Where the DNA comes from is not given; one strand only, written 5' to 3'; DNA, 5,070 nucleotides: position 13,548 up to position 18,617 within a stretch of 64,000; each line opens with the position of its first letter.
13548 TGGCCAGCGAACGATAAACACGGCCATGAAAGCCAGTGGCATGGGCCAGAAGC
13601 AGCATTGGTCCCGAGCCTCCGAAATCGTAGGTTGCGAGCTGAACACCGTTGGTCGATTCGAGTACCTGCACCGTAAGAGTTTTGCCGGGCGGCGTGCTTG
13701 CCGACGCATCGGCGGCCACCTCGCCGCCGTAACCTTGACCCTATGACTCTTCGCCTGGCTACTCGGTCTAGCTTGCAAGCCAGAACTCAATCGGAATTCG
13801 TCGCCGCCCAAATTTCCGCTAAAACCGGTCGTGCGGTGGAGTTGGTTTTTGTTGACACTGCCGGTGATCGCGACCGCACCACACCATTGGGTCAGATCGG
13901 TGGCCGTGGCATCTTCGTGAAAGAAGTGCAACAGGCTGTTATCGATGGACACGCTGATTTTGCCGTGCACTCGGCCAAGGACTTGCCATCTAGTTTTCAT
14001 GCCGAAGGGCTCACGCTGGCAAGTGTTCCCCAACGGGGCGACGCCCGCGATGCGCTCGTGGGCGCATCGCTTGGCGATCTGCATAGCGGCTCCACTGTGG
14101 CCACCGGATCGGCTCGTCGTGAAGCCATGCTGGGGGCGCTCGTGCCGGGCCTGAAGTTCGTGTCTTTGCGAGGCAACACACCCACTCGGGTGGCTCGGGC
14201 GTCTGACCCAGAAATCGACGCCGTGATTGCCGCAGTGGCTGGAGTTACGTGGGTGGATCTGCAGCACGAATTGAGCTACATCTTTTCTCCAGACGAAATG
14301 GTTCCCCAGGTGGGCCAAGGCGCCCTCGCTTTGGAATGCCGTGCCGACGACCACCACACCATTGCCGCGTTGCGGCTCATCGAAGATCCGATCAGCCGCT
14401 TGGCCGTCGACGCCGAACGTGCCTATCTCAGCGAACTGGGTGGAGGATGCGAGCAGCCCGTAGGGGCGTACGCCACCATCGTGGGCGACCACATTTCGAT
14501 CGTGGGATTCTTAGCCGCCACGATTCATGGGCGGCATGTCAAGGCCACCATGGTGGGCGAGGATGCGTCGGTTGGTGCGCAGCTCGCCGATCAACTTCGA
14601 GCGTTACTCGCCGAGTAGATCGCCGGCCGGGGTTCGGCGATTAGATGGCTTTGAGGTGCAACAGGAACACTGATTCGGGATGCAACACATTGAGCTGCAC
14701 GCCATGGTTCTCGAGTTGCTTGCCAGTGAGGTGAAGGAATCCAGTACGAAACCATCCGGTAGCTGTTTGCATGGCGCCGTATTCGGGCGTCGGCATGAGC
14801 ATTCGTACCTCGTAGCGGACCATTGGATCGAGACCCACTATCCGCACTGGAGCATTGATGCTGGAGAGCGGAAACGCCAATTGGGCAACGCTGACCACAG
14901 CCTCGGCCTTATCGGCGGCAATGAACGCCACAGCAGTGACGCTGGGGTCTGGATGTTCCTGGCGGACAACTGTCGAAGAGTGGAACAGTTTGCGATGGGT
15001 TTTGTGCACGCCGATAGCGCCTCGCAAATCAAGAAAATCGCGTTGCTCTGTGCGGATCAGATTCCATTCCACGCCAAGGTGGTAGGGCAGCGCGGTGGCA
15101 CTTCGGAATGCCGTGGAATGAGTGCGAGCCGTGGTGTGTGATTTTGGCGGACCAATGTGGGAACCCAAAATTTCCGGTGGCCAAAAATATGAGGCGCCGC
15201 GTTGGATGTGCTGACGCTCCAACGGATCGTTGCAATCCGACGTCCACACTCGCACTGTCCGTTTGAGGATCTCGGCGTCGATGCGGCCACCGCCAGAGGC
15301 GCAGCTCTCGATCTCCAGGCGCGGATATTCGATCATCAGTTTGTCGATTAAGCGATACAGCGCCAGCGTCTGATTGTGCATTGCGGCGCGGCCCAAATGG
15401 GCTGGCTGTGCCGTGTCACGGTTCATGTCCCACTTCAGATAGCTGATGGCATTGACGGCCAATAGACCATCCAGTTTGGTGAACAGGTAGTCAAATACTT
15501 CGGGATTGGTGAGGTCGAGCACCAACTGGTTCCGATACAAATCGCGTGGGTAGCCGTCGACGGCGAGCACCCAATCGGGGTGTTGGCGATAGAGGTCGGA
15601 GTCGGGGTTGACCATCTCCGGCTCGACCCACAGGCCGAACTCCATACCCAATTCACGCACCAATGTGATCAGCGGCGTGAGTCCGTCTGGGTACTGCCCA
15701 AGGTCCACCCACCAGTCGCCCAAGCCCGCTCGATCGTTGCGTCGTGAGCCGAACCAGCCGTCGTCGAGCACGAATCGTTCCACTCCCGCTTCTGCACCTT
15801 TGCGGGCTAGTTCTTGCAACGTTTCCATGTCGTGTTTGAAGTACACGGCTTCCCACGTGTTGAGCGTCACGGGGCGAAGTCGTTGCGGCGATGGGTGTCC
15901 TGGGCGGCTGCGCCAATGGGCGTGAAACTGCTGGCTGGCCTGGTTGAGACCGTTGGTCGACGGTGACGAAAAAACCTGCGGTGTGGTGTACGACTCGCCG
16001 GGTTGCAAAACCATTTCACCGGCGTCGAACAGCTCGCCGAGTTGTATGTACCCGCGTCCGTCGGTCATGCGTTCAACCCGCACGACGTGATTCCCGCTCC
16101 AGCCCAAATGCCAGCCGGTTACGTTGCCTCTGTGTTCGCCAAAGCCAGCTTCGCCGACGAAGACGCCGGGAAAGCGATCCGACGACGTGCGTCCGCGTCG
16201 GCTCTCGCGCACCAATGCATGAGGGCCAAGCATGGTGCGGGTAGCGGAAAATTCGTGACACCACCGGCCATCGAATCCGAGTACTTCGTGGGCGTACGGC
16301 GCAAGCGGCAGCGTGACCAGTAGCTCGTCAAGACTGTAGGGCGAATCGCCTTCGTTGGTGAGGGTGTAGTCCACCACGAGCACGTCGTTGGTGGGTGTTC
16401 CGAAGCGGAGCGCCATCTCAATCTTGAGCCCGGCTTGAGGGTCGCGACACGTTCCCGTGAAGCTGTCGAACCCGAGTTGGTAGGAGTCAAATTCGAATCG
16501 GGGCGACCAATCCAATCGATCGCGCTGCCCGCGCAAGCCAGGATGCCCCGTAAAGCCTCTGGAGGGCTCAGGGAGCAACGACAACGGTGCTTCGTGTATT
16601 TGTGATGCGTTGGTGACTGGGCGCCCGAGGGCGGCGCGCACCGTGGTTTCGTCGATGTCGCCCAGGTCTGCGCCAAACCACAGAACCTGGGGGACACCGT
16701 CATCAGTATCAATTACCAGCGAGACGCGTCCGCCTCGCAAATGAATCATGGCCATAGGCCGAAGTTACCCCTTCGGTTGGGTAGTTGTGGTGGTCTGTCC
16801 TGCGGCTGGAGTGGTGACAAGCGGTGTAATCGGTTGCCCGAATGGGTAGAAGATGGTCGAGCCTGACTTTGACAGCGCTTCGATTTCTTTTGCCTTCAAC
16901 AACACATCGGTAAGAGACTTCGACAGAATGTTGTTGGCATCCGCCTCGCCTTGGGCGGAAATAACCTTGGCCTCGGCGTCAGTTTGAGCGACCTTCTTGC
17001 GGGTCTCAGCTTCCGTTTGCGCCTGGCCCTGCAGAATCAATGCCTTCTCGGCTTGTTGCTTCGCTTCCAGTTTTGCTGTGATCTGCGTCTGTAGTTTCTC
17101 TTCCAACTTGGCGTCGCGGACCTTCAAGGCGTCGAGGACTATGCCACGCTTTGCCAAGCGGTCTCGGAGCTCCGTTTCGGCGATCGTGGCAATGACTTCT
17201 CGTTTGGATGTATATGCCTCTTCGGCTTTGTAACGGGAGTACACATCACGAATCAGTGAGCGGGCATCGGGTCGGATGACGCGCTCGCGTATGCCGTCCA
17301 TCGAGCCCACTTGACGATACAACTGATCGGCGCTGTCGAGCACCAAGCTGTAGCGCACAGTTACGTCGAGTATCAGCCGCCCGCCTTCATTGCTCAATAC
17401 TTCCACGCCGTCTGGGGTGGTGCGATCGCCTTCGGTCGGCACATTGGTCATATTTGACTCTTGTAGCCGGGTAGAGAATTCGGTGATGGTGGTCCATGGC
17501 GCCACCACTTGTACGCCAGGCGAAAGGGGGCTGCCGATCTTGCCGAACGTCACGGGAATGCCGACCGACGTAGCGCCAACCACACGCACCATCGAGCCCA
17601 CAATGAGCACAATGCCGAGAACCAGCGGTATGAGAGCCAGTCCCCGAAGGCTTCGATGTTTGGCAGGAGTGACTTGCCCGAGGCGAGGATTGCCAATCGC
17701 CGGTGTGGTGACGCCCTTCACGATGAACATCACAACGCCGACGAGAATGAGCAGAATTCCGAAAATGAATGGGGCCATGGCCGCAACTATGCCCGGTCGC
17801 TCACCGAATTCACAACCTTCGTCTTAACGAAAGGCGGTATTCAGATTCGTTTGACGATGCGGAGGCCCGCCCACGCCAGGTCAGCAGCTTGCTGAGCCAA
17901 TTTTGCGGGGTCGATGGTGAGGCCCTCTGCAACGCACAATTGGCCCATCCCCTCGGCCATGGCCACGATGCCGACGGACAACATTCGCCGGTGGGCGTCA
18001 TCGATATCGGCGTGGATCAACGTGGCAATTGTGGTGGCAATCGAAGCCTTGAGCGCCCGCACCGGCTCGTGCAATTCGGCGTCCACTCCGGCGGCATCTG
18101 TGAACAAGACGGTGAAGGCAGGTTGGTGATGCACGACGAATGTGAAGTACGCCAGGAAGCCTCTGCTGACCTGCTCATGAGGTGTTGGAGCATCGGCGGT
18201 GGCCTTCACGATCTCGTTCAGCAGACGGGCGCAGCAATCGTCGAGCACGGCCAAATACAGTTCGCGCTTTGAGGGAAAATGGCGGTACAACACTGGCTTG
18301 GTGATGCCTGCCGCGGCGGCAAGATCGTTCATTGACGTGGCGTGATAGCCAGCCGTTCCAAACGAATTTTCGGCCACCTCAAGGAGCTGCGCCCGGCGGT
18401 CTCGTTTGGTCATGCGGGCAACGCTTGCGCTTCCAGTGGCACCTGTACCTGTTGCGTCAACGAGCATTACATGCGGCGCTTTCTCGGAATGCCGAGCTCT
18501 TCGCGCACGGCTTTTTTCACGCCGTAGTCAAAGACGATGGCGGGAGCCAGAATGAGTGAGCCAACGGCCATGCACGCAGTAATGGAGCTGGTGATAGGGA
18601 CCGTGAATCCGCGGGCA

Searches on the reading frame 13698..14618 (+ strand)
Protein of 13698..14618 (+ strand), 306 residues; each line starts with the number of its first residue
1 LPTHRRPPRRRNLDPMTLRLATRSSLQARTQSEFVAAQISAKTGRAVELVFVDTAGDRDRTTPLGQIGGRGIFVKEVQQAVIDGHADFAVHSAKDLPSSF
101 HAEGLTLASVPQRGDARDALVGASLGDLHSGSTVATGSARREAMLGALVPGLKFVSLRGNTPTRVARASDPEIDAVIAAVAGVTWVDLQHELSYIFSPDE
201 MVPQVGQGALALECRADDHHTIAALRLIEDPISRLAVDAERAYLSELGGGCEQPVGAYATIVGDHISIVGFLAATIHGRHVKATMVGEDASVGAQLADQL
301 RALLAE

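Call 19: search_protein_families(library=pfam, proteins=[window:13698-14618:+], max_evalue=0.0001)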
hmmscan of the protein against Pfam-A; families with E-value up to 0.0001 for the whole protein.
window:13698-14618:+ (306 aa): 2 families
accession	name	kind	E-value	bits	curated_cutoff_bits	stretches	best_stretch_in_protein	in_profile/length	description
PF01379.25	Porphobil_deam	-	1.6e-60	204.6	22.1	1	18-221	1-205/207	Porphobilinogen deaminase, dipyromethane cofactor binding domain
PF03900.20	Porphobil_deamC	-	7.8e-10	39.4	26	1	235-300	2-72/74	Porphobilinogen deaminase, C-terminal domain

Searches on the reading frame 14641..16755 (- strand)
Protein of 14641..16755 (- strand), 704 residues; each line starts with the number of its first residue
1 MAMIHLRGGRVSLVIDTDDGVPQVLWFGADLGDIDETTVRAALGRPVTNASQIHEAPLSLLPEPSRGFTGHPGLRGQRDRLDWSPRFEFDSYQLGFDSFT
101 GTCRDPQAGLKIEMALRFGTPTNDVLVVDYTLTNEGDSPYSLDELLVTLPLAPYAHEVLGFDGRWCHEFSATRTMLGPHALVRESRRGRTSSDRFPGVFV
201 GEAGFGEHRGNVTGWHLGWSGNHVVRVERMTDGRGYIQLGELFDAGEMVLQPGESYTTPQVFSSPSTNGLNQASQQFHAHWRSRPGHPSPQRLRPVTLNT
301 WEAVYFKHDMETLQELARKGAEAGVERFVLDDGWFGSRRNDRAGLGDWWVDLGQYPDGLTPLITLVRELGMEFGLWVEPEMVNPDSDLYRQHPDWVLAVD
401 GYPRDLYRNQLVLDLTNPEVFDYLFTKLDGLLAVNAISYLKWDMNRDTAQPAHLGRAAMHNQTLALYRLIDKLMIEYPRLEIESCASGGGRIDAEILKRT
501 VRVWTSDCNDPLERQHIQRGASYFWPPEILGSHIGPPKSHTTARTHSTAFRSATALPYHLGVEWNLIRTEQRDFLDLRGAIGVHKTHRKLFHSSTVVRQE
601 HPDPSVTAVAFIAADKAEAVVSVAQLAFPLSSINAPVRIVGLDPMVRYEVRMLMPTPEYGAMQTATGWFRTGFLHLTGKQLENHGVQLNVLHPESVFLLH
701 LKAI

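Call 19: search_protein_families(library=pfam, proteins=[window:14641-16755:-], max_evalue=0.0001)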
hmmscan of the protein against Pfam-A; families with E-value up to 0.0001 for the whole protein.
window:14641-16755:- (704 aa): 3 families
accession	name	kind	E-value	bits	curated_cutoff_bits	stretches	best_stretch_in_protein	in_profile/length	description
PF02065.24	Melibiase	-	5e-115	384.6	27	1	255-592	1-345/347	Melibiase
PF16875.11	Glyco_hydro_36N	-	2.7e-35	122.5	27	1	20-244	1-247/253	Glycosyl hydrolase family 36 N-terminal domain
PF16874.11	Glyco_hydro_36C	-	9.9e-08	32.8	27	1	607-690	2-66/77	Glycosyl hydrolase family 36 C-terminal domain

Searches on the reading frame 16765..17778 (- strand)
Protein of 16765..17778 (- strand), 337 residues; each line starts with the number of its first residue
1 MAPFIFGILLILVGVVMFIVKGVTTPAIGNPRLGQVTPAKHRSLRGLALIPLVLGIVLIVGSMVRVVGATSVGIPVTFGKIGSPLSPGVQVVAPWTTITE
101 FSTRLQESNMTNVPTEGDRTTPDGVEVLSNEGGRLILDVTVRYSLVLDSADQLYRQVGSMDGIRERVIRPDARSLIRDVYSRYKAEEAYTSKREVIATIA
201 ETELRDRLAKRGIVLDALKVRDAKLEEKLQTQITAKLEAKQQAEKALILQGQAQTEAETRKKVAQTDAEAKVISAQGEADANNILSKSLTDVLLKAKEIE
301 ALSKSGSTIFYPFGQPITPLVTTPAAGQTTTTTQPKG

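Call 19: search_protein_families(library=pfam, proteins=[window:16765-17778:-], max_evalue=0.0001)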
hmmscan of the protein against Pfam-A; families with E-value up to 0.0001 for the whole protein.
window:16765-17778:- (337 aa): 1 family
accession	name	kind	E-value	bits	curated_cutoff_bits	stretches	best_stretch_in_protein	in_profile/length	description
PF01145.31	Band_7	-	1.3e-25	90.9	23.6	1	66-254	2-166/176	SPFH domain / Band 7 family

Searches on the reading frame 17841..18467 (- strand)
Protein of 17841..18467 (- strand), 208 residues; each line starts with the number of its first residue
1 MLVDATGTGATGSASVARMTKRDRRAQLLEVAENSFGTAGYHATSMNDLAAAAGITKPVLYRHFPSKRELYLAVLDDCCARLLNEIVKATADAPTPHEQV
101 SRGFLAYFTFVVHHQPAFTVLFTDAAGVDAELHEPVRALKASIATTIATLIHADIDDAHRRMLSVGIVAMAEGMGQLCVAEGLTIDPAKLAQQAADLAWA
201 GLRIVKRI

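Call 19: search_protein_families(library=pfam, proteins=[window:17841-18467:-], max_evalue=0.0001)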
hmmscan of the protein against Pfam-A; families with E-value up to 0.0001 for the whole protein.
window:17841-18467:- (208 aa): 2 families
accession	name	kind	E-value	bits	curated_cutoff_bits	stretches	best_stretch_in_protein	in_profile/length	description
PF00440.29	TetR_N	-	3.9e-18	65.4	24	1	28-74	1-47/47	Bacterial regulatory proteins, tetR family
PF21943.1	TetR_C_46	-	9.1e-09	35.9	27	1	96-201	1-109/109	Tetracyclin repressor-like, C-terminal domain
